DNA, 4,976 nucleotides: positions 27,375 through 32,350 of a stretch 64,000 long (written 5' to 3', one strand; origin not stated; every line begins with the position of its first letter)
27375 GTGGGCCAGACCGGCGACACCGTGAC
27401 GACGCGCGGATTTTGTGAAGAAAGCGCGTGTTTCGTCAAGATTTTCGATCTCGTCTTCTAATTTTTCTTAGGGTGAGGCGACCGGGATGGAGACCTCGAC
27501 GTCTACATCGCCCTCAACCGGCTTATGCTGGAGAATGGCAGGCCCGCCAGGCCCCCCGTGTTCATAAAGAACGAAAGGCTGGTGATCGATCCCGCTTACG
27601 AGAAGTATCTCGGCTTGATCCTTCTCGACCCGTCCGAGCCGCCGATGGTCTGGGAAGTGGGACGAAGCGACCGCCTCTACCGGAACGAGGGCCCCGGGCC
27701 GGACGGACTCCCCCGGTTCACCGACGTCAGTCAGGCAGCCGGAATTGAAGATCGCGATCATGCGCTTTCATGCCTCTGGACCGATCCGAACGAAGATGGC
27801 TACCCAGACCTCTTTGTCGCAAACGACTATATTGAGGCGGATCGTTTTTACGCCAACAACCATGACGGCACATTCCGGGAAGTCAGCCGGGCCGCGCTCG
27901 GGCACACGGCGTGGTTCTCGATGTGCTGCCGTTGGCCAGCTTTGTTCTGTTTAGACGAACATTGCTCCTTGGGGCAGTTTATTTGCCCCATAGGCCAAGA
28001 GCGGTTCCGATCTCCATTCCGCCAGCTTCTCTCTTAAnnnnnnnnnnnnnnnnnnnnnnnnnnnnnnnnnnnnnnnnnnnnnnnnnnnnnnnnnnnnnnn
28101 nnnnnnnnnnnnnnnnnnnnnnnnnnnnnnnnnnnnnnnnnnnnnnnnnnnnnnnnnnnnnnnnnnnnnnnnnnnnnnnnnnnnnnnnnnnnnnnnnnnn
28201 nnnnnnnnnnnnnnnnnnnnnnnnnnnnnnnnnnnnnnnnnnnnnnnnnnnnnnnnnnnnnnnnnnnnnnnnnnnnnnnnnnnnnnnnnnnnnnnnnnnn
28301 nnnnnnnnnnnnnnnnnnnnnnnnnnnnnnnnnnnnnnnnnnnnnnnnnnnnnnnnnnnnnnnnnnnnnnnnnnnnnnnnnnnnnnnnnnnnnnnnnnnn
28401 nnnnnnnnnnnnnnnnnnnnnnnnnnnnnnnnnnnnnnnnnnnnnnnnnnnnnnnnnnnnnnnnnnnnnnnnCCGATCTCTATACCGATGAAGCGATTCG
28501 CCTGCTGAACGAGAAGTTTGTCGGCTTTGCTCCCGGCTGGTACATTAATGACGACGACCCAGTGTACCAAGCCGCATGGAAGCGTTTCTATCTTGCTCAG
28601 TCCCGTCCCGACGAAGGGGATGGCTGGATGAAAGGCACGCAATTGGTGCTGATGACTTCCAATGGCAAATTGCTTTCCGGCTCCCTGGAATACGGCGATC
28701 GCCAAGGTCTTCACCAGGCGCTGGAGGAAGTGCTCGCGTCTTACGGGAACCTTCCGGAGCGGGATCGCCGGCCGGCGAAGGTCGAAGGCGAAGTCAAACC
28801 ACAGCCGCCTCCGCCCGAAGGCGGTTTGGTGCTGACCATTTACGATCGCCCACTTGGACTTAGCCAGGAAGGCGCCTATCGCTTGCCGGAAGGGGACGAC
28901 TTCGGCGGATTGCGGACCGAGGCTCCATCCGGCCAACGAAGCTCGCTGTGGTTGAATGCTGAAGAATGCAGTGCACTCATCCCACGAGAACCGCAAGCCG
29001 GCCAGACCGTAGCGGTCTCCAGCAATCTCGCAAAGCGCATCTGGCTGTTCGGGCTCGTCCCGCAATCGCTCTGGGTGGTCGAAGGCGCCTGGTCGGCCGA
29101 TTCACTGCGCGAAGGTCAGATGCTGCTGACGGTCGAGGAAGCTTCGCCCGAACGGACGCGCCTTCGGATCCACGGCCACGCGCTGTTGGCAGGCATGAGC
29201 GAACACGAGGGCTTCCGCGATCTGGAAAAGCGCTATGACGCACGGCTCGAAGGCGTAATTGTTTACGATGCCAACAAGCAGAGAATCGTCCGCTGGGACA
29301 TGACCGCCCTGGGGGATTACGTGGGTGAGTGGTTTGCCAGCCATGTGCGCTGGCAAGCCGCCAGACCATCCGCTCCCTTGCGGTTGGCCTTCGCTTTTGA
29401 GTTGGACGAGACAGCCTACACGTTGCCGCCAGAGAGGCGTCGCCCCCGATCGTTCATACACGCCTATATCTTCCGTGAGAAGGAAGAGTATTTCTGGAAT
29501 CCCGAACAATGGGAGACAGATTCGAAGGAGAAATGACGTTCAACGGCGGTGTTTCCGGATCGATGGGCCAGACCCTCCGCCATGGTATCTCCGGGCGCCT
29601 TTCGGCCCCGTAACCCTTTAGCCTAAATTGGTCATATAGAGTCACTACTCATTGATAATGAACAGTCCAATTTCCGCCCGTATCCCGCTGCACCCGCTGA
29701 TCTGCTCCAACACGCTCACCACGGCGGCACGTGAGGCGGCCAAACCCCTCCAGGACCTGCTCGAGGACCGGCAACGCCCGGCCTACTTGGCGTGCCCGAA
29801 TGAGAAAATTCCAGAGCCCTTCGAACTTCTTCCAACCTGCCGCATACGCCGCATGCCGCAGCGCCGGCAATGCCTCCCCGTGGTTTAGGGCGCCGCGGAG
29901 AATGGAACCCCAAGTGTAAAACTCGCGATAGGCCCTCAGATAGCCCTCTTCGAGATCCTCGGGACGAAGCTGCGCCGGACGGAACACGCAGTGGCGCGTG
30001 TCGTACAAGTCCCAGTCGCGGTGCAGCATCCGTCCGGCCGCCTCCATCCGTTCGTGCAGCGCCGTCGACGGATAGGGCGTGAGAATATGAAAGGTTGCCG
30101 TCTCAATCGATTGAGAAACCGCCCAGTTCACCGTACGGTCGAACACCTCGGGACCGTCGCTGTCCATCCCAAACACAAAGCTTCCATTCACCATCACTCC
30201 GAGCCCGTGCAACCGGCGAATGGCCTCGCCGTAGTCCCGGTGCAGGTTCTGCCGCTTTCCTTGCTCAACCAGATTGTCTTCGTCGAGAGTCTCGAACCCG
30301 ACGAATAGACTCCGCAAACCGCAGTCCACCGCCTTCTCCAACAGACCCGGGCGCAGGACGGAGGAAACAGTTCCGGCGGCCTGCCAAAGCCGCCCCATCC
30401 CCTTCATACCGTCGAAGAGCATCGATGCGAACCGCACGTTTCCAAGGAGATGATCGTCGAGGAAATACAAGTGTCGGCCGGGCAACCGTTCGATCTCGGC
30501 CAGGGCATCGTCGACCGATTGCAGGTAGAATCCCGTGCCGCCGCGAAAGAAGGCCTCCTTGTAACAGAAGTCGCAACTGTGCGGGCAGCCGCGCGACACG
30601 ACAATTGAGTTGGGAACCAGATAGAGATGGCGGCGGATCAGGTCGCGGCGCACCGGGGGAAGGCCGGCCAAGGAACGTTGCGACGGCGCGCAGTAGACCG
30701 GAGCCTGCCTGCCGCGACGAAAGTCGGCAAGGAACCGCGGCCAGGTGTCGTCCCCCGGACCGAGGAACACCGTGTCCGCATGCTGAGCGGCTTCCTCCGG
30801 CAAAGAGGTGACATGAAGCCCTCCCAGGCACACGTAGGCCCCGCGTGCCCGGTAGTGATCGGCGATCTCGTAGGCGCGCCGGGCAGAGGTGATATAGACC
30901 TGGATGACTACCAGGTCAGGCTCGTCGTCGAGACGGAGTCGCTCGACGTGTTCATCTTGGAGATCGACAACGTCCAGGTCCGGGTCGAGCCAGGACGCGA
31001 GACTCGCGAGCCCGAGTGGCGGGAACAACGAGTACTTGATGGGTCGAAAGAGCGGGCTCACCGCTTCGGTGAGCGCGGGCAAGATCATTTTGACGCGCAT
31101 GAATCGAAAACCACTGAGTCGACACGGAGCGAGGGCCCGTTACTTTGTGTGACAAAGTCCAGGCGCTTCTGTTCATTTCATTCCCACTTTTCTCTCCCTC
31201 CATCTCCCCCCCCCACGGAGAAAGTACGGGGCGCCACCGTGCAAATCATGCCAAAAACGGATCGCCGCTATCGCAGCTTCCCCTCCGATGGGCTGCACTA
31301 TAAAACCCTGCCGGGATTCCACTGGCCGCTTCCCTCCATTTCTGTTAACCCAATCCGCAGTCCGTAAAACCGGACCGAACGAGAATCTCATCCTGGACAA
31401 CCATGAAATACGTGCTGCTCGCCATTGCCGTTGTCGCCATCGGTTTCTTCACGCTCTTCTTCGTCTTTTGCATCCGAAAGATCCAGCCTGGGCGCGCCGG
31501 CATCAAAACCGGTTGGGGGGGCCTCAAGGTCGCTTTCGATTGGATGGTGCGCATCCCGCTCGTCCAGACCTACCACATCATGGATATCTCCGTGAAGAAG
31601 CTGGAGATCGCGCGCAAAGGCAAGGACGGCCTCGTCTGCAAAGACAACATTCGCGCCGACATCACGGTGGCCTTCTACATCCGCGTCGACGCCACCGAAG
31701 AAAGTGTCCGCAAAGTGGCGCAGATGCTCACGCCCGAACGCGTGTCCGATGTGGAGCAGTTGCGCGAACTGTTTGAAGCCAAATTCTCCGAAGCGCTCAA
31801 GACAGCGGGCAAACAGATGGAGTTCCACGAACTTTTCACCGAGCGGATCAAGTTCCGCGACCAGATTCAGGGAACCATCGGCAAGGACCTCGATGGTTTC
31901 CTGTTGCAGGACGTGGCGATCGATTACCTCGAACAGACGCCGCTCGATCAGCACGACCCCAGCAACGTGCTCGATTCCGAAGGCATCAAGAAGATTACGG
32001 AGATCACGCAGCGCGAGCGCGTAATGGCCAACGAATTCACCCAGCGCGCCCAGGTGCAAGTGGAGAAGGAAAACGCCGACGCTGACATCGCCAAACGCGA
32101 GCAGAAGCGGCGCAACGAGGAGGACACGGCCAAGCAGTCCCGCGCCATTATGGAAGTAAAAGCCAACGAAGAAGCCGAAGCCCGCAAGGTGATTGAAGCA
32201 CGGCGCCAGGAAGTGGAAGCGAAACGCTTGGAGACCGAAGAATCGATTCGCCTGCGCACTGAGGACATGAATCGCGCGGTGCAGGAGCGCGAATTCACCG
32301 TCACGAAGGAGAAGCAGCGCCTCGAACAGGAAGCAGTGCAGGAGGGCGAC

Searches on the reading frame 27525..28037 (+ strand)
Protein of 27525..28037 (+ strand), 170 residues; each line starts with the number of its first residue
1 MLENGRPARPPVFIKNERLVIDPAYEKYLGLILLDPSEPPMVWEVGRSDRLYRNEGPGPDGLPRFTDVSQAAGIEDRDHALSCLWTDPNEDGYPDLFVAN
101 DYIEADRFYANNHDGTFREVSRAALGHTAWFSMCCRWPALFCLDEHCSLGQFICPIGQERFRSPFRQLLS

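Call 9: search_protein_families(library=pfam, proteins=[window:27525-28037:+], max_evalue=0.1)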
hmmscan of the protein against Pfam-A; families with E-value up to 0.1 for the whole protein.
window:27525-28037:+ (170 aa): 1 family
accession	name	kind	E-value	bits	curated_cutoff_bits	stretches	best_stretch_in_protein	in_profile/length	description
PF13517.12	FG-GAP_3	-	4e-08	34.2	26.9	1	87-130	1-42/61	FG-GAP-like repeat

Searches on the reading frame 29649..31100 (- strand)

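Call 9: search_protein_families(library=pfam, proteins=[window:29649-31100:-], max_evalue=0.1)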
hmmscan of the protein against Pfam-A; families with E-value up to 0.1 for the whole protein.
window:29649-31100:- (483 aa): 3 families
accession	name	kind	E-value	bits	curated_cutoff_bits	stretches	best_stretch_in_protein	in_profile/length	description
PF04055.27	Radical_SAM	-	4.9e-11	43.5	29.5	1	166-326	1-165/166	Radical SAM superfamily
PF02310.24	B12-binding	-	1.4e-08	35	32.1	1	26-122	12-119/121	B12 binding domain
PF13282.11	DUF4070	-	0.0034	17.8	22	1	346-415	1-69/144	Domain of unknown function (DUF4070)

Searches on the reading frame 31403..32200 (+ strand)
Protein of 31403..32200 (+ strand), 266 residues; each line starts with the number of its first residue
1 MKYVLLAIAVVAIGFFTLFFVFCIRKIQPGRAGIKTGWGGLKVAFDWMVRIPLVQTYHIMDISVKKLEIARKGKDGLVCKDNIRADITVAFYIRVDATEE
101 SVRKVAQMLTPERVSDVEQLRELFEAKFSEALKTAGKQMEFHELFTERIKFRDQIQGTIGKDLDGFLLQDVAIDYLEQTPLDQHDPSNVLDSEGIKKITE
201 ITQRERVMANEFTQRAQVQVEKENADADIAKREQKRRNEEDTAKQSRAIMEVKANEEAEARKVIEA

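Call 9: search_protein_families(library=pfam, proteins=[window:31403-32200:+], max_evalue=0.1)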
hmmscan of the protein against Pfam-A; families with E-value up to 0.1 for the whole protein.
window:31403-32200:+ (266 aa): 1 family
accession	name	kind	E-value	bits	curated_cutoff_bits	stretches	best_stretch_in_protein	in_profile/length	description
PF01145.31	Band_7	-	3.9e-10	40.5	23.6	1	26-167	2-134/176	SPFH domain / Band 7 family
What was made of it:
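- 31403..33574 (+): Gene A: YqiK-type flotillin (723 aa). Band_7 E 3.9e-10 (call 9).
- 31478..31903 (+): A aa 26-167: SPFH/Band_7 domain. Pfam PF01145, 40.5 bits (cut-off 23.6), call 9.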

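Call 70: search_solved_structures(query=window:31403-32092:+, max_evalue=1)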
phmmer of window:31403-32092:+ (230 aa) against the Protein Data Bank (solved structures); distinct sequences matched with E-value up to 1: 2.
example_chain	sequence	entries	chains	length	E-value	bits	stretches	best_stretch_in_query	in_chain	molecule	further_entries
4lqx_A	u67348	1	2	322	0.45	13.7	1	116-167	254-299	TENA/THI-4 domain-containing protein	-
5lm1_A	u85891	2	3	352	0.7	13.1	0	104-161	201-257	Tyrosine-protein phosphatase non-receptor type 23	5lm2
